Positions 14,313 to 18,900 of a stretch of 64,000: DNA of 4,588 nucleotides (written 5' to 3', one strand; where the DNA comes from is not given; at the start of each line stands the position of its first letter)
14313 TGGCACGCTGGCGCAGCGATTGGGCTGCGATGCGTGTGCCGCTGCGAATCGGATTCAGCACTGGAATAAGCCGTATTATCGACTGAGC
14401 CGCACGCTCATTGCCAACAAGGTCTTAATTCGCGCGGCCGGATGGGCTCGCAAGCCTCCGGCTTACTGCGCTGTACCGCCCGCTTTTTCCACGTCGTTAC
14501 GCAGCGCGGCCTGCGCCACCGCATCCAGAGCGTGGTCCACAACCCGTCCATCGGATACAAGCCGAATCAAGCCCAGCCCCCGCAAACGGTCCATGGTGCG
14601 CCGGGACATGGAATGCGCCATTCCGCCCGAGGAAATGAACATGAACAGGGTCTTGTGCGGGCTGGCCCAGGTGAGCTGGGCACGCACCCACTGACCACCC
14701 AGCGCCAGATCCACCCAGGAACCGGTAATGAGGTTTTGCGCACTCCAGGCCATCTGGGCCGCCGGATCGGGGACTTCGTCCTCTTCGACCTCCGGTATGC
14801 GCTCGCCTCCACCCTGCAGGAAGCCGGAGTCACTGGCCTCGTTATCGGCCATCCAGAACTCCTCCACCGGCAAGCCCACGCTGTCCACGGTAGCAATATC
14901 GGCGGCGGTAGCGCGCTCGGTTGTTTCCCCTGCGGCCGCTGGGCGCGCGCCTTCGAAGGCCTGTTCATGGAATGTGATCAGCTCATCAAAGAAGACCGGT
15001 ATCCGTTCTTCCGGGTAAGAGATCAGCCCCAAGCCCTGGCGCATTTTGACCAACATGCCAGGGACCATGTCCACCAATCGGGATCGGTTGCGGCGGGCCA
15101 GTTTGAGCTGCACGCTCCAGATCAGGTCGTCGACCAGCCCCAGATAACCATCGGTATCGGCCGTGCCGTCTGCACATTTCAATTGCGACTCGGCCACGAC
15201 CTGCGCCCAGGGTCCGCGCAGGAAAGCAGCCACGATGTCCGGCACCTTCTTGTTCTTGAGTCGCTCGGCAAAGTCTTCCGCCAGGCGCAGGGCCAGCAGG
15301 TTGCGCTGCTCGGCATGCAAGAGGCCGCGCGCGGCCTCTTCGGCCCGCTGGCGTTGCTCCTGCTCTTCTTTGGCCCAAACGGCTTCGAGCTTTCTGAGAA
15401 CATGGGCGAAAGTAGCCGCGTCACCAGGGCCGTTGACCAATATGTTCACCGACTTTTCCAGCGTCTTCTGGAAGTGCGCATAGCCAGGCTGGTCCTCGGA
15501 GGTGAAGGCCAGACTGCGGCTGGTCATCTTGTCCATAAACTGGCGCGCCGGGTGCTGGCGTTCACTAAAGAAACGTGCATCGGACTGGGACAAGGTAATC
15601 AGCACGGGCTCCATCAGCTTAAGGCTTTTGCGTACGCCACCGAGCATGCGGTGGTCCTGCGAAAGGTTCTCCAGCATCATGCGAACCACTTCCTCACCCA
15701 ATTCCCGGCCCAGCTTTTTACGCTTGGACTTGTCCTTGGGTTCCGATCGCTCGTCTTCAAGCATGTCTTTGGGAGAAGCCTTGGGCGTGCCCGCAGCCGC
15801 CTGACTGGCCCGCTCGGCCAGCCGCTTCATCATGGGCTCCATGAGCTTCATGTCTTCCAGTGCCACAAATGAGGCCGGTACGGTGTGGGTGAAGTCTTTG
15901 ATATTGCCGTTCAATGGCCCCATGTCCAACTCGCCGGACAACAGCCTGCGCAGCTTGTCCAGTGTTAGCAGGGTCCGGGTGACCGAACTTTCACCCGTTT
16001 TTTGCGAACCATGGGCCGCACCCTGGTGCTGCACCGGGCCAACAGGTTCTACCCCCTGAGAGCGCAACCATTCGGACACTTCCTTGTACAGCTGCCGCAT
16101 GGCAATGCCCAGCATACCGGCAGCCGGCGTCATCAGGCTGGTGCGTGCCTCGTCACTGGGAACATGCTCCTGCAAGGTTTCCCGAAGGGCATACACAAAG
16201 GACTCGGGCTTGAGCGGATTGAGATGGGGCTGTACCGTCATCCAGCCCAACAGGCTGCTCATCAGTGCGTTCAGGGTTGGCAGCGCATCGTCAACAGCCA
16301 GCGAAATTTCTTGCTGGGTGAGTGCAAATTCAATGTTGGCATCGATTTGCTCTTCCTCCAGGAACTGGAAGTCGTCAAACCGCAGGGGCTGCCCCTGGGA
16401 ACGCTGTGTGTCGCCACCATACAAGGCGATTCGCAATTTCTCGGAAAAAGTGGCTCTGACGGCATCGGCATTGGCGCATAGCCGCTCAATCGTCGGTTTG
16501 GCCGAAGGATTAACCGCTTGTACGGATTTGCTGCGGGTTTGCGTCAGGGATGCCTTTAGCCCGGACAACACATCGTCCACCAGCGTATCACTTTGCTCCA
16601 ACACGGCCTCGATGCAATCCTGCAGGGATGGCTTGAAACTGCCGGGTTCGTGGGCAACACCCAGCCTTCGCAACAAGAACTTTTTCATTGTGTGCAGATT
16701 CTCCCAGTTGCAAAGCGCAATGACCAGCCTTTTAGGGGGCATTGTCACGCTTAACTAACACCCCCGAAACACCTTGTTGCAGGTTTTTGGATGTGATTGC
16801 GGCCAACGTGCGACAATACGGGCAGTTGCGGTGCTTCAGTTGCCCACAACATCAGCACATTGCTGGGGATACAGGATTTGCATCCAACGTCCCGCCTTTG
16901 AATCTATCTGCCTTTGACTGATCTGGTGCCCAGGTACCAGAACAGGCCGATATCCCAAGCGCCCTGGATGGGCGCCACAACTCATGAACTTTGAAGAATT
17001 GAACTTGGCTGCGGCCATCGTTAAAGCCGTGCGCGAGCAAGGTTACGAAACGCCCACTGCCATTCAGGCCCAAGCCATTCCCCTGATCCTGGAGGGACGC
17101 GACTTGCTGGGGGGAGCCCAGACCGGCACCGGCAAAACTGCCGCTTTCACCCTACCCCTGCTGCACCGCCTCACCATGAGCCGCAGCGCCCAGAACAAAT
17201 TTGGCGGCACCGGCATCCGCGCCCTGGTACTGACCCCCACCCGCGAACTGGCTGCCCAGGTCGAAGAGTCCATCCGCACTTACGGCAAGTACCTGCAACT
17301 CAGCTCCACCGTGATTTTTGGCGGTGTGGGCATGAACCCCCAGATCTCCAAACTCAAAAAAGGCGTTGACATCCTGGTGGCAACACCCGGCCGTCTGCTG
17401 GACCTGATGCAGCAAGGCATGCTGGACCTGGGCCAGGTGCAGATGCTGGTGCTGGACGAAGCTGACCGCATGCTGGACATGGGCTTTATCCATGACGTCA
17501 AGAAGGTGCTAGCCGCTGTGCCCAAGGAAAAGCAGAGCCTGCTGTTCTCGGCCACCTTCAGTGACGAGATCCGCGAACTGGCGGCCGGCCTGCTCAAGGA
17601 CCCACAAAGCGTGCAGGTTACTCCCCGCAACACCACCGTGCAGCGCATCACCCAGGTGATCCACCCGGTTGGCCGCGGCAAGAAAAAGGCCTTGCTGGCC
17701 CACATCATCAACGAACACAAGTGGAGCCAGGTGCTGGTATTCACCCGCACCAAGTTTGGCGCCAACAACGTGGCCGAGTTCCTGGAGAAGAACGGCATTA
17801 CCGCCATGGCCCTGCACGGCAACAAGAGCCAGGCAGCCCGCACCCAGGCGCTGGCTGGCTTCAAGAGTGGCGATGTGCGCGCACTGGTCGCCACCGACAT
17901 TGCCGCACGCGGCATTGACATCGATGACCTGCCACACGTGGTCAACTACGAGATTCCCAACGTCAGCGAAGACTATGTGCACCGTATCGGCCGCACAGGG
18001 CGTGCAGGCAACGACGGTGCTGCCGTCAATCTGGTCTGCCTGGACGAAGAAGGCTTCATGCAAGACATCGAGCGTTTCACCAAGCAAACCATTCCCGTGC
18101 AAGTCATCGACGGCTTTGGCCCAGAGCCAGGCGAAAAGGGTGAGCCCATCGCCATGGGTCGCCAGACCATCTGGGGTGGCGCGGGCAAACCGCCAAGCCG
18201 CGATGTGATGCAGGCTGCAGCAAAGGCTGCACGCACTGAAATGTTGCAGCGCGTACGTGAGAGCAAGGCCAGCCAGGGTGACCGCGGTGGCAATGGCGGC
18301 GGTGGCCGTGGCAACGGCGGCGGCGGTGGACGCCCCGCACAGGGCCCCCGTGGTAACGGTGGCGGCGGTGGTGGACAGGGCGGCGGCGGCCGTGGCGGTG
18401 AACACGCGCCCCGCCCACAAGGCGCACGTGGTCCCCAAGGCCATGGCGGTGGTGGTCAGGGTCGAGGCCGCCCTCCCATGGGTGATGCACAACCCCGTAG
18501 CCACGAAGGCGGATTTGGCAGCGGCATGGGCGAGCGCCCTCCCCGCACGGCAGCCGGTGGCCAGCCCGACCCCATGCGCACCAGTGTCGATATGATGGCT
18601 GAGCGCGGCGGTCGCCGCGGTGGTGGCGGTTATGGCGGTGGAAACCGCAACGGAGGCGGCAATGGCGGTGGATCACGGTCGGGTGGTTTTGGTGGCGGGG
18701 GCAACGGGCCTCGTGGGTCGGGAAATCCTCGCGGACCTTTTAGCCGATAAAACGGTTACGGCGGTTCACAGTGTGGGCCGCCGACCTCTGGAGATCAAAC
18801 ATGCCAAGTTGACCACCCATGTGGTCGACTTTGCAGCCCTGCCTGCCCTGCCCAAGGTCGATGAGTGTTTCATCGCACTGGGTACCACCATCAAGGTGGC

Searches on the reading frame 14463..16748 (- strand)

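Call 46: search_protein_families(library=pfam, proteins=[window:14463-16748:-], max_evalue=0.00001)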
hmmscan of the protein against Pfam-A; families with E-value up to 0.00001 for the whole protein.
window:14463-16748:- (761 aa): 1 family
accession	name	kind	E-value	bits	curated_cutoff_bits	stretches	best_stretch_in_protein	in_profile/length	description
PF07793.16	DUF1631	-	2.3e-73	248.3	33.7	1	39-745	7-738/741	Protein of unknown function (DUF1631)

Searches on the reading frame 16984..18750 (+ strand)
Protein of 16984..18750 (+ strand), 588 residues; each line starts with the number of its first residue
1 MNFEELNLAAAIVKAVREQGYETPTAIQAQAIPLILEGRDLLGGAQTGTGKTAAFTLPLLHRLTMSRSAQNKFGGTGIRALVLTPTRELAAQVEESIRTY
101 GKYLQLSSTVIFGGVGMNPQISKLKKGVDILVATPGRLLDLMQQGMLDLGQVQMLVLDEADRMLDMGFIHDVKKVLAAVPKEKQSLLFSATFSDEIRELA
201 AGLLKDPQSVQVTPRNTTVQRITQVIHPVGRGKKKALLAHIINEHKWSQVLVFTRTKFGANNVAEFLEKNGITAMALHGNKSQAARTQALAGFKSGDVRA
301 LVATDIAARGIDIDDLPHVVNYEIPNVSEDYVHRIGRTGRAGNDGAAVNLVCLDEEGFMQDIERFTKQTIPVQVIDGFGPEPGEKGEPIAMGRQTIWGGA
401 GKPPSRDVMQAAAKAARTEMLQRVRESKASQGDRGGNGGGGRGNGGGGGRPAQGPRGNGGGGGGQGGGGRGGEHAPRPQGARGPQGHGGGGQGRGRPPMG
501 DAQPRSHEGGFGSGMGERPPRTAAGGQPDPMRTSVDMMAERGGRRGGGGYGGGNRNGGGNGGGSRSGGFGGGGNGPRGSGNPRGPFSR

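Call 46: search_protein_families(library=pfam, proteins=[window:16984-18750:+], max_evalue=0.00001)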
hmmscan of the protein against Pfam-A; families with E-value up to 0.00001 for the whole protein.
window:16984-18750:+ (588 aa): 3 families
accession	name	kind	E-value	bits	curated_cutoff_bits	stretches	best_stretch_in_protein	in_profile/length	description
PF00270.35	DEAD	-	2.6e-50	170.9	26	1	25-198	1-166/167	DEAD/DEAH box helicase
PF00271.37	Helicase_C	-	1.6e-29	102.8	23.5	1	234-342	2-110/110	Helicase conserved C-terminal domain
PF04851.21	ResIII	-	7.8e-07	29.6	22.5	1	45-193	30-163/164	Type III restriction enzyme, res subunit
